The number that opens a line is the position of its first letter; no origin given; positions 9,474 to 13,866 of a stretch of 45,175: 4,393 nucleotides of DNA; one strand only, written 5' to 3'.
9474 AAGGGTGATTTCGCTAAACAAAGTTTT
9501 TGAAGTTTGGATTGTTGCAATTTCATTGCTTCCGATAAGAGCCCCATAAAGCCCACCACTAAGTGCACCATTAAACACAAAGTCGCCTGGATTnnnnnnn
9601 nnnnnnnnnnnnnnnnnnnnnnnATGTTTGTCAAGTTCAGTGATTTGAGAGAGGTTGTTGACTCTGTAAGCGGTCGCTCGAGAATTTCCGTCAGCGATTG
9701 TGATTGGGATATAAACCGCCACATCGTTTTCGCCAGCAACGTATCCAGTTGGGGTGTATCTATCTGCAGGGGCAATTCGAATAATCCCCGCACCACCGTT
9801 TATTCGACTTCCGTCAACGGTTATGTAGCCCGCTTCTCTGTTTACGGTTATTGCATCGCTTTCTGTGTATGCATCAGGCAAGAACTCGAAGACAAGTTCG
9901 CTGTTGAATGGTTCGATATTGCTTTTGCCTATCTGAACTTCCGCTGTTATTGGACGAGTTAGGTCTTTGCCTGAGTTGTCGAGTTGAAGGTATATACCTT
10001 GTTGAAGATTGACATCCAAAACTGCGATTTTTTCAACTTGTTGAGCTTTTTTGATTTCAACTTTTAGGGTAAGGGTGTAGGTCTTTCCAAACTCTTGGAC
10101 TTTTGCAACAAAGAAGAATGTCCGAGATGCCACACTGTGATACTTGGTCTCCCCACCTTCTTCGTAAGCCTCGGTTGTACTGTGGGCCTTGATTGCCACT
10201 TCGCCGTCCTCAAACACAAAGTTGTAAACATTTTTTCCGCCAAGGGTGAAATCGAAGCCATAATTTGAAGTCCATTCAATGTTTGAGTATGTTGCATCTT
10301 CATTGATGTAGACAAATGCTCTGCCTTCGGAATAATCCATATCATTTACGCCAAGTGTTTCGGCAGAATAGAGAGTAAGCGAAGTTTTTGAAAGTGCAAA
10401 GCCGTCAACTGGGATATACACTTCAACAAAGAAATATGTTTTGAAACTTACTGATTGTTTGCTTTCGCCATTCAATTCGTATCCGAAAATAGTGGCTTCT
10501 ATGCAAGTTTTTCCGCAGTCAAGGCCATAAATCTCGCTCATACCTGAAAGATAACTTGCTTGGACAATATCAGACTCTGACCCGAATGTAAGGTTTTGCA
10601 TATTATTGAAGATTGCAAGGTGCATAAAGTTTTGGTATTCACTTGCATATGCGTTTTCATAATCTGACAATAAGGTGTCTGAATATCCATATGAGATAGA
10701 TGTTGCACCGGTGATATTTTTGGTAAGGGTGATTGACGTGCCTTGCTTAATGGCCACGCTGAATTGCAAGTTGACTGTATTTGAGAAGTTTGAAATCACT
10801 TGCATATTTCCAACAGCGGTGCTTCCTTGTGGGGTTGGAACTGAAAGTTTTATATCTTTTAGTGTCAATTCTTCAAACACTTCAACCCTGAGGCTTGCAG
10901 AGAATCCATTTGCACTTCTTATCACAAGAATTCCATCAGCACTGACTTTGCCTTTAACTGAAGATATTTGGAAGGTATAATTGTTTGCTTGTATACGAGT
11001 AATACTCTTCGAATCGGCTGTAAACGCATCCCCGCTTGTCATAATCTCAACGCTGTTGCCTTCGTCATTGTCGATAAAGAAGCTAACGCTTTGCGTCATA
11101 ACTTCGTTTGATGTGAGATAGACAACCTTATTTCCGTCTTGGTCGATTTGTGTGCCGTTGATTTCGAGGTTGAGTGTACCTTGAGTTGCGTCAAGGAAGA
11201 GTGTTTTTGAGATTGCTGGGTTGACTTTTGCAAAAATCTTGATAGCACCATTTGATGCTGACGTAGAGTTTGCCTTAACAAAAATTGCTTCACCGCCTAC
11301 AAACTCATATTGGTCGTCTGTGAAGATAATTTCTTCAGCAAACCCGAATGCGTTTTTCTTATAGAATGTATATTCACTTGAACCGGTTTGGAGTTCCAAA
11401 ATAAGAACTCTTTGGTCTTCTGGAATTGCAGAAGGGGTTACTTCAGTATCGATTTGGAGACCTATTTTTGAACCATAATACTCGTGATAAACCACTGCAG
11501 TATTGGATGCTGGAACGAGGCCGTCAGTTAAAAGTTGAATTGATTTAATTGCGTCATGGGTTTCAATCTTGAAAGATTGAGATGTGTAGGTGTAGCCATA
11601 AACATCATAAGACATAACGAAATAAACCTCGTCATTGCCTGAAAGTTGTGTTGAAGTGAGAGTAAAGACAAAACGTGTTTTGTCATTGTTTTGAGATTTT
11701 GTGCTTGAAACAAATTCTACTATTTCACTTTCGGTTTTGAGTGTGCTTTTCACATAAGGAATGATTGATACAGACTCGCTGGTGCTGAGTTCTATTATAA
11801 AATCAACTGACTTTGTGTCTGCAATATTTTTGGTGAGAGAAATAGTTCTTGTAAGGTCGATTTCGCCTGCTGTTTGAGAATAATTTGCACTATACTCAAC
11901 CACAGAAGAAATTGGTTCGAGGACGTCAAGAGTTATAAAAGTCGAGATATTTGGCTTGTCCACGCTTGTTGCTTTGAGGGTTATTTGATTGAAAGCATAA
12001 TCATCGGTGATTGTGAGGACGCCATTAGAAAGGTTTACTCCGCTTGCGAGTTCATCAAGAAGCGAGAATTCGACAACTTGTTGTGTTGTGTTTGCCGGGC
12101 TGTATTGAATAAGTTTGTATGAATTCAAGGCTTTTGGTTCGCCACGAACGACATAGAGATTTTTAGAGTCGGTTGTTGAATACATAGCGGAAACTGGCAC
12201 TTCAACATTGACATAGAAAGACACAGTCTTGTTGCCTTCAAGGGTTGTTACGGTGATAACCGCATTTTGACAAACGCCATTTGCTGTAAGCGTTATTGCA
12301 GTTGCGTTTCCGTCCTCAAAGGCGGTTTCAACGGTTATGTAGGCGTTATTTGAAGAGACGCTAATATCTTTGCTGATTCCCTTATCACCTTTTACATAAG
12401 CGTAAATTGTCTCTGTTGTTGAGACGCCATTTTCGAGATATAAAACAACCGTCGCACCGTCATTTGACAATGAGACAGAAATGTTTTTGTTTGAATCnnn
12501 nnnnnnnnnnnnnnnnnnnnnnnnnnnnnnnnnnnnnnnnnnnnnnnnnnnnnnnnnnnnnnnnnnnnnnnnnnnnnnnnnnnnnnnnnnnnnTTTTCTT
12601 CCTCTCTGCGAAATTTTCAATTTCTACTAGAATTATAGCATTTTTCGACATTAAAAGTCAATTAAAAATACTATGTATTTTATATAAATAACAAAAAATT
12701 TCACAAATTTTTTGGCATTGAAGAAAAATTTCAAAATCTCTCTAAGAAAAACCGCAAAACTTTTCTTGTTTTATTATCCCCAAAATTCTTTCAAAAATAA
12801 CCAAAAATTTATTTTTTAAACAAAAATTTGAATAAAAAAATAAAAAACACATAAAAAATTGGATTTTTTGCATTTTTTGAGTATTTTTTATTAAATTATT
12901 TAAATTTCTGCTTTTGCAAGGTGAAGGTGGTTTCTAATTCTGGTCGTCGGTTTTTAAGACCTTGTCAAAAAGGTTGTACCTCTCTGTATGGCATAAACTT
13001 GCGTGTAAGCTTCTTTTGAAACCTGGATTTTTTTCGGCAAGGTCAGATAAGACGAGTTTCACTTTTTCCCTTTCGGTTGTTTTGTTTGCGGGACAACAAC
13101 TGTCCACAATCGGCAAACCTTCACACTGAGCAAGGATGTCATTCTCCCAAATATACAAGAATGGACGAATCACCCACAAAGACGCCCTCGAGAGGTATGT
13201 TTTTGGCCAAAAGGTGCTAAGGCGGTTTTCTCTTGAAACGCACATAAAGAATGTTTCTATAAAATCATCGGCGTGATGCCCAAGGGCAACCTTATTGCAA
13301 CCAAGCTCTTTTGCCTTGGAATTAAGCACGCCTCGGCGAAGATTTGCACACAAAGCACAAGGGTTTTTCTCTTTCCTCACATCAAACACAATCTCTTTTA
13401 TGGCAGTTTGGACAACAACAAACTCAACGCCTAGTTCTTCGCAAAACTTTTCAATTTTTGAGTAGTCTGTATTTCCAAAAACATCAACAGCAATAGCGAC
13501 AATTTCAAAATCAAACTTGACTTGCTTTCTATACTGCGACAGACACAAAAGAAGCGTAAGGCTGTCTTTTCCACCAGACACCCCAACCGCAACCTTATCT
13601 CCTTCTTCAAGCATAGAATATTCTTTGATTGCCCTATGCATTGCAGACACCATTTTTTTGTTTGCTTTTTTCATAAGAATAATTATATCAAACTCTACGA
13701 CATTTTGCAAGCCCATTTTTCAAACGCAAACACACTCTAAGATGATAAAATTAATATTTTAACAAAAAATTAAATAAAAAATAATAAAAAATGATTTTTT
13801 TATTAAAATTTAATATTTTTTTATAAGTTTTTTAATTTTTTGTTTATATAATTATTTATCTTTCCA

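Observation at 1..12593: Uncalled giant gene: the apparently ORF-free first 12.6 kb is one open reading frame of at least 4197 codons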

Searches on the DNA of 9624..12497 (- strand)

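Call 97: search_rna_families(source=L034, start=18700, end=19300, threshold=evalue, max_evalue=1)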
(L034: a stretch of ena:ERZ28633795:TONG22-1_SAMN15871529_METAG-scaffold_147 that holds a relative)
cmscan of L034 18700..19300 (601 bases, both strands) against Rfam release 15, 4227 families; matches with E-value up to 1: 7.
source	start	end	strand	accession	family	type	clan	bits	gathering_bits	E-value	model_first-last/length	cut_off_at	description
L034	18733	18790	+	RF03697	mir-722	Gene; miRNA;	-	26.5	81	0.0071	1-67/67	no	mir-722 microRNA precursor family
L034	18765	18826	-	RF00187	SNORD102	Gene; snRNA; snoRNA; CD-box;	-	26.4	47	0.061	1-72/72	no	Small nucleolar RNA SNORD102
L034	18705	18806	-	RF01873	PISRT1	Gene; lncRNA;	-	23.6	70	0.9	1-107/107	no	Polled intersex syndrome regulated transcript 1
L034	18718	18815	+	RF00553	SCARNA1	Gene; snRNA; snoRNA; scaRNA;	-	20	45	0.87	1-166/166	no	Small Cajal body specific RNA 1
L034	19090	19139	+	RF00153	SNORD62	Gene; snRNA; snoRNA; CD-box;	CL00068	19.5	39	0.49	1-86/86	no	Small nucleolar RNA SNORD62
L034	18778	18811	-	RF04239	mir-4679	Gene; miRNA;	-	19.2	88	0.7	1-75/75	no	mir-4679 microRNA precursor family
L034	18702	18787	+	RF01473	rli41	Gene; sRNA;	-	16.2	55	0.61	1-494/494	no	Listeria sRNA rli41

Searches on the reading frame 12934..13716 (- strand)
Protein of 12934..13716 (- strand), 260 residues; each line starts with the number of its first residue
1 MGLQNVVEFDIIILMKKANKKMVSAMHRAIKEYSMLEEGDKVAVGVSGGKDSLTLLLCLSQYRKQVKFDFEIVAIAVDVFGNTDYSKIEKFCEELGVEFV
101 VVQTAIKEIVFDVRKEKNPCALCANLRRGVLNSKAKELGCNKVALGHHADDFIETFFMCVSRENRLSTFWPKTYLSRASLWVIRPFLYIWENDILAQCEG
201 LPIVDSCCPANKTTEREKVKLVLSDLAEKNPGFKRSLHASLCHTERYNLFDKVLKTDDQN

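Call 8: search_protein_families(library=pfam, proteins=[window:12934-13716:-])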
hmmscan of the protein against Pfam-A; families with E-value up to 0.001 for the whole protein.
window:12934-13716:- (260 aa): 2 families
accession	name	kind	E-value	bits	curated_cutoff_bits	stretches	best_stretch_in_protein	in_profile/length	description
PF01171.26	ATP_bind_3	-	1e-21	77.9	27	1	41-199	1-157/182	PP-loop family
PF03054.22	tRNA_Me_trans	-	1.1e-05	25.7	20.6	1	41-150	2-129/202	tRNA methyl transferase HUP domain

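Call 12: find_encoding_contigs(protein=window:12934-13716:-, flank=10000, max_places=6)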
Protein window:12934-13716:- (260 aa): 3 contigs read that carry it; 3 places shown.
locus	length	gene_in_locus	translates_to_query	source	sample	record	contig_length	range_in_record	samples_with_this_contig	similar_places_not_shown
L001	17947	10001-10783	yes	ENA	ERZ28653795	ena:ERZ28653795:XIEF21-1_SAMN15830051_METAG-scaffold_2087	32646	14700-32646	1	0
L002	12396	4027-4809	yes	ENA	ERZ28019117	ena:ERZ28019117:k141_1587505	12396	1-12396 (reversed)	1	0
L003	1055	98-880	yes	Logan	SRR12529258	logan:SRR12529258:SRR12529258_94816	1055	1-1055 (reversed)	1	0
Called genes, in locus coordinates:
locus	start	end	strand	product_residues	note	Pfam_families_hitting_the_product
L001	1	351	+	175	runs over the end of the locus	PF01195:Pept_tRNA_hydro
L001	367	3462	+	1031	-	PF17757:UvrB_inter, PF02559:CarD_TRCF_RID, PF00270:DEAD, PF04851:ResIII, PF00271:Helicase_C, PF03461:TRCF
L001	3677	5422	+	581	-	-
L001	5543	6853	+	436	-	PF03706:LPG_synthase_TM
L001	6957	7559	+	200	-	-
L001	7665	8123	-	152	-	-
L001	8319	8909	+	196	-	PF25984:BSH_YknX (faint), PF01551:Peptidase_M23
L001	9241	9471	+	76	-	PF00550:PP-binding, PF14573:PP-binding_2 (weak)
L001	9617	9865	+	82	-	PF12116:SpoIIID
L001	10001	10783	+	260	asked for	PF01171:ATP_bind_3, PF03054:tRNA_Me_trans (faint)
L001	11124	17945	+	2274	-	?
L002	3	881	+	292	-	?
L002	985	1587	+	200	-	-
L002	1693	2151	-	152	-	-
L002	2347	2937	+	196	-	PF25984:BSH_YknX (faint), PF01551:Peptidase_M23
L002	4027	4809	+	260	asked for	PF01171:ATP_bind_3, PF03054:tRNA_Me_trans (faint)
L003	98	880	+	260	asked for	PF01171:ATP_bind_3, PF03054:tRNA_Me_trans (faint)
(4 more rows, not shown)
